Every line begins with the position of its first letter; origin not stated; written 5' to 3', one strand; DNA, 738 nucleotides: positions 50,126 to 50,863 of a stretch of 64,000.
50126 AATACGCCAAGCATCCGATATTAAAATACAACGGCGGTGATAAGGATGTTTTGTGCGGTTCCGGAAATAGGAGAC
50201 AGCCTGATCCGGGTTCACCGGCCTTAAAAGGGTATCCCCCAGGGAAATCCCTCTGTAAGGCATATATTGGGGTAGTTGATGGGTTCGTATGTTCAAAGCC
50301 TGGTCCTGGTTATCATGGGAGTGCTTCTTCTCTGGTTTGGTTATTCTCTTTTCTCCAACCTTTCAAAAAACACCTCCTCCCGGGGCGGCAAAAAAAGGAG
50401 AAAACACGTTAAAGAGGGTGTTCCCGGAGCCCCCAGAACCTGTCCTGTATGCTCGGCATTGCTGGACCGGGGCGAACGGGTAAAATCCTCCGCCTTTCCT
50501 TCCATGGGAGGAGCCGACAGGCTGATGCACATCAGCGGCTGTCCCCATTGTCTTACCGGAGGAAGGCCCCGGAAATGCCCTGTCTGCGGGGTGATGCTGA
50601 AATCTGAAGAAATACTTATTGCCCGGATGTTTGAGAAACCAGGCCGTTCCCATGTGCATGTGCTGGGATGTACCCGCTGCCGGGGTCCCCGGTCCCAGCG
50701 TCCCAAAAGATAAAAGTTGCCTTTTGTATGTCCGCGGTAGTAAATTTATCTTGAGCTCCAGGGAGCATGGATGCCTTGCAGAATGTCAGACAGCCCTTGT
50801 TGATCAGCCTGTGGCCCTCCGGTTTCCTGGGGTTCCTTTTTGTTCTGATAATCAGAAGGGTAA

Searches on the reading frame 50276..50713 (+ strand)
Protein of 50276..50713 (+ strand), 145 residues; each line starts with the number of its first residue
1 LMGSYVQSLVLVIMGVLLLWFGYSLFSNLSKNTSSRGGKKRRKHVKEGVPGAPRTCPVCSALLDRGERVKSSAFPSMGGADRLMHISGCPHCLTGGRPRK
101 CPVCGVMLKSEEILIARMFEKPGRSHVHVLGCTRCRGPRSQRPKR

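Call 28: search_protein_families(library=pfam, proteins=[window:50276-50713:+], max_evalue=0.01)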
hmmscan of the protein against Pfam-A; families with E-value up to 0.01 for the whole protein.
window:50276-50713:+ (145 aa): 3 families
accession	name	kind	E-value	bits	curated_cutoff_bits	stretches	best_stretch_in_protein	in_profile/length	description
PF11381.13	DUF3185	-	0.0018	18.6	25.3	1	8-34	4-30/59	Protein of unknown function (DUF3185)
PF04423.19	Rad50_zn_hook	-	0.0058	16.9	24.3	0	100-112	21-33/52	Rad50 zinc hook motif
PF15926.10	RNF220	-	0.0064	16.7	26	0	98-113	5-20/249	E3 ubiquitin-protein ligase RNF220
